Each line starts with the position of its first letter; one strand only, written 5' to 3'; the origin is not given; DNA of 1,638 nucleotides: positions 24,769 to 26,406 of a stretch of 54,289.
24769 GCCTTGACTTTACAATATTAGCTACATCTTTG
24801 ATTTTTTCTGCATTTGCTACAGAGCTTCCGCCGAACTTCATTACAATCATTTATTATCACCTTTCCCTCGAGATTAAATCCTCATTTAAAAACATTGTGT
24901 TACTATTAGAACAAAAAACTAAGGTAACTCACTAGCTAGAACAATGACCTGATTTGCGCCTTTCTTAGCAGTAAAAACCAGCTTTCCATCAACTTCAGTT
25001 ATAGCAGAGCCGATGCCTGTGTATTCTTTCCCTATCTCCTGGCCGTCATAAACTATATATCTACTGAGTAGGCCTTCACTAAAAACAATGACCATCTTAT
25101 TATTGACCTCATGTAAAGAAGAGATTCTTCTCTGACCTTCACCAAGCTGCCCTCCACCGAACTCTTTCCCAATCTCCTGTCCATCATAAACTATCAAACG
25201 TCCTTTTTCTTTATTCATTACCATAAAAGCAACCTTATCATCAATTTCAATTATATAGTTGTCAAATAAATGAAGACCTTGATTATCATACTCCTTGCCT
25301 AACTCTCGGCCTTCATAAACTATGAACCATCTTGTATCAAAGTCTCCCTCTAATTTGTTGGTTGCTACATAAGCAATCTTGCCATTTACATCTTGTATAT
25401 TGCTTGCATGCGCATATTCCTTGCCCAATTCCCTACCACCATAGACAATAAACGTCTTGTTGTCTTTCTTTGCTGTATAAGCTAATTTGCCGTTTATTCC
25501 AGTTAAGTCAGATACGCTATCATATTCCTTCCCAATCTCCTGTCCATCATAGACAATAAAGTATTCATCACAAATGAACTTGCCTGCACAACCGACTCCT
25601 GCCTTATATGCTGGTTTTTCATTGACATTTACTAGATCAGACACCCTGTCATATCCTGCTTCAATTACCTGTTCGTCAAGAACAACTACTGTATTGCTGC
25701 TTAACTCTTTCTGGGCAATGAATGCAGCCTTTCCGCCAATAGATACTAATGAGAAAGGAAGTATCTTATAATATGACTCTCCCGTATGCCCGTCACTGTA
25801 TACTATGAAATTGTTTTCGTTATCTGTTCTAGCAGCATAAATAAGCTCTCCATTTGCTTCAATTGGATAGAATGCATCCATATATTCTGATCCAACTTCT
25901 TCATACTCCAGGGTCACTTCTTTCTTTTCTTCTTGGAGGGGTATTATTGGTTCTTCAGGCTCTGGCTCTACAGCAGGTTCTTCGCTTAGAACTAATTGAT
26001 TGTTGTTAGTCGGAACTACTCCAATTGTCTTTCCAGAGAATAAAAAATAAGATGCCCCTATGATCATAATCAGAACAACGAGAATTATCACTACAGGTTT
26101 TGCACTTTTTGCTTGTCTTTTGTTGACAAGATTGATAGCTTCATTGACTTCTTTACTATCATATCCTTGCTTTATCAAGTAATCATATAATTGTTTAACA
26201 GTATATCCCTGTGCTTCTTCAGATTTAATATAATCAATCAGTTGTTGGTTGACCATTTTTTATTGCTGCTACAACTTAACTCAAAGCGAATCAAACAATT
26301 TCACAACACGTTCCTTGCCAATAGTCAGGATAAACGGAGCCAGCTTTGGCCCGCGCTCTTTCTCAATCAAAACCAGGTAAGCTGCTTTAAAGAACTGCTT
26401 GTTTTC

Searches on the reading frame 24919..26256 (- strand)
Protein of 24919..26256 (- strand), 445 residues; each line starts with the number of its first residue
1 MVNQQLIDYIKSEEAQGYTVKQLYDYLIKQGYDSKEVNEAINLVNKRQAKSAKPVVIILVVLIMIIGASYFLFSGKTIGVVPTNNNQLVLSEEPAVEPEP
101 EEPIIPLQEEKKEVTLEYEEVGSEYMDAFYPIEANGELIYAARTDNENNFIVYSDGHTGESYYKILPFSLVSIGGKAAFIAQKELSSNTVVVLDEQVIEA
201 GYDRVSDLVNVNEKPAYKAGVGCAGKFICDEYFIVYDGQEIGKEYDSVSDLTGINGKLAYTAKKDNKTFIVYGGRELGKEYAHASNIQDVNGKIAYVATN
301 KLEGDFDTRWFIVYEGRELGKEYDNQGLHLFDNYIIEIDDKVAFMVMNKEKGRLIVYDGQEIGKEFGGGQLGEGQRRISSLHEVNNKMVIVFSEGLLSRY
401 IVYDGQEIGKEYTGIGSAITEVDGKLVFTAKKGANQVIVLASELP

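Call 10: search_protein_families(library=pfam, proteins=[window:24922-26256:-], max_evalue=10)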
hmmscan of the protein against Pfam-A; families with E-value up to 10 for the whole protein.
seq(445 aa): 1 family
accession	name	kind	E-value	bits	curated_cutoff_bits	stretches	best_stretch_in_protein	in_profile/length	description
PF21982.2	RecX_HTH1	-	0.0011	19.3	26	1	16-41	12-37/40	RecX, first three-helix domain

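Call 13: search_protein_families(library=ncbifam, proteins=[window:24922-26256:-], max_evalue=10)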
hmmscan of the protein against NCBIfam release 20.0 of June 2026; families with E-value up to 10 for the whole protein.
seq(445 aa): 2 families
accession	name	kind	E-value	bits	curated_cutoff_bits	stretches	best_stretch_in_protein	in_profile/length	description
NF010584.0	PRK13977.1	equivalog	0.077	11.4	567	1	208-284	17-90/577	oleate hydratase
NF033861.1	sm_mem_Ecr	equivalog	0.1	12.4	33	1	55-76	6-27/46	Ecr family regulatory small membrane protein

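Call 18: find_homologous_proteins(query=window:24919-26256:-, max_evalue=0.001)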
Query window:24919-26256:- (445 aa): 134 proteins with E <= 0.001 among 8000 candidates; the best 120 are listed.
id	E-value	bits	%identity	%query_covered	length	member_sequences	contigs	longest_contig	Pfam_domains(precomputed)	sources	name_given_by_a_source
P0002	4.4e-288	973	100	100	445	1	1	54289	-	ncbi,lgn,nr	ncbi:hypothetical protein KY360_00070 [Candidatus Woesearchaeota archaeon]|nr:hypothetical protein [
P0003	1.2e-66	244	33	87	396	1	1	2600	-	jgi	-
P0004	1.0e-60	224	38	73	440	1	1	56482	-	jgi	jgi:hypothetical protein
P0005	2.9e-59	219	33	72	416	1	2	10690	-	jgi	jgi:hypothetical protein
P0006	6.2e-57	212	34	73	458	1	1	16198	-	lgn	-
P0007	2.1e-56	210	30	69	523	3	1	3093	-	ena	-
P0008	3.4e-56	209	31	71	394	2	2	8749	-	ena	-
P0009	2.4e-55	207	34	82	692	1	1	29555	-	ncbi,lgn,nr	ncbi:MAG: hypothetical protein QMC93_01285 [Patescibacteria group bacterium]|nr:hypothetical protein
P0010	2.6e-55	206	40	45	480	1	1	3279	PF01471.24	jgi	jgi:hypothetical protein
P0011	2.5e-54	203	35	70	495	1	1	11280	PF01471.24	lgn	-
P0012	3.6e-54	203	31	71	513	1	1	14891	PF01471.24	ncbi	-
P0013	4.1e-54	202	32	62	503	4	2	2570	PF01471.24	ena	-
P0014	9.1e-53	198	31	59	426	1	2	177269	-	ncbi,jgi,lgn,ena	jgi:hypothetical protein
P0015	2.6e-52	197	34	73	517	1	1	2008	PF01471.24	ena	-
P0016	3.0e-52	196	35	73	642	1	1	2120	PF01471.24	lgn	-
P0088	3.1e-28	117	30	52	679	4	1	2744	-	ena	-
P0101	1.4e-25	109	25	72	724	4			-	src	-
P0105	2.0e-22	98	25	87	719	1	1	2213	-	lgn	-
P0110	5.5e-21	93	31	55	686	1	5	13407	-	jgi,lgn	jgi:hypothetical protein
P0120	2.0e-14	72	42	30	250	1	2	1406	-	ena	-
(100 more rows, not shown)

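Call 23: search_protein_families(library=pfam, proteins=[P0088, P0101, P0110, P0120, P0105], max_evalue=1)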
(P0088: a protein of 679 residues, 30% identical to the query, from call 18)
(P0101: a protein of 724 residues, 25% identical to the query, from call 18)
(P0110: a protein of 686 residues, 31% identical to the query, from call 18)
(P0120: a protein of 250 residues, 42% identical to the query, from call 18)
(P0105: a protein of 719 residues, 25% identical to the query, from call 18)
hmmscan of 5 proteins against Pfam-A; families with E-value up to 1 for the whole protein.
P0088 (679 aa): 4 families
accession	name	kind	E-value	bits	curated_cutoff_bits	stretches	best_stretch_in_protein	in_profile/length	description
PF00694.25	Aconitase_C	-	0.0049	17.6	22.8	0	514-540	67-93/131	Aconitase C-terminal domain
PF06434.19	Aconitase_2_N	-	0.042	14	27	1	515-595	47-123/204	Aconitate hydratase 2 N-terminus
PF21786.3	Bflower_3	-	0.1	12.9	34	0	592-613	46-67/125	6-fold beta flower protein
PF10309.14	NCBP3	-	0.24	11.7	28.9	0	462-479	31-48/59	Nuclear cap-binding protein subunit 3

P0101 (724 aa): 0 families

P0110 (686 aa): 2 families
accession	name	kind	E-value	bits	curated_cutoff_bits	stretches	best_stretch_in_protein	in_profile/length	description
PF21786.3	Bflower_3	-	0.071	13.5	34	0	598-620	45-67/125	6-fold beta flower protein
PF03908.18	Sec20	-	0.4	11.1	27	0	289-337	19-67/92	Sec20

P0120 (250 aa): 3 families
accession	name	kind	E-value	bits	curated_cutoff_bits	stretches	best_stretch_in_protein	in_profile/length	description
PF09412.15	XendoU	-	0.1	12.2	32.3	1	145-177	137-169/262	Endoribonuclease XendoU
PF14221.11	DUF4330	-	0.17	12.5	27.6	0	61-124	13-76/167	Domain of unknown function (DUF4330)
PF10661.14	EssA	-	0.3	11.4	24.1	1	38-80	93-138/147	WXG100 protein secretion system (Wss), protein EssA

P0105 (719 aa): 1 family
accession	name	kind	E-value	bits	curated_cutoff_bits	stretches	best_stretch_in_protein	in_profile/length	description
PF21786.3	Bflower_3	-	0.00068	20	34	1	620-651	14-45/125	6-fold beta flower protein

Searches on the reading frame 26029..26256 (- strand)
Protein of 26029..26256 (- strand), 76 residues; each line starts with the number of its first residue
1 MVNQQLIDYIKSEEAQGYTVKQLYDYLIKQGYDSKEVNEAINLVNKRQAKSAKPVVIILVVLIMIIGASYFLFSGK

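Call 15: find_homologous_proteins(query=window:26029-26256:-, max_evalue=0.01)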
Query seq(76 aa) (76 aa): 1 proteins with E <= 0.01 among 1 candidates.
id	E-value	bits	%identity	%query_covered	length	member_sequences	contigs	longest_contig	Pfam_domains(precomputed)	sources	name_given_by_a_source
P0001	3.8e-11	60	52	82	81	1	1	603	-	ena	-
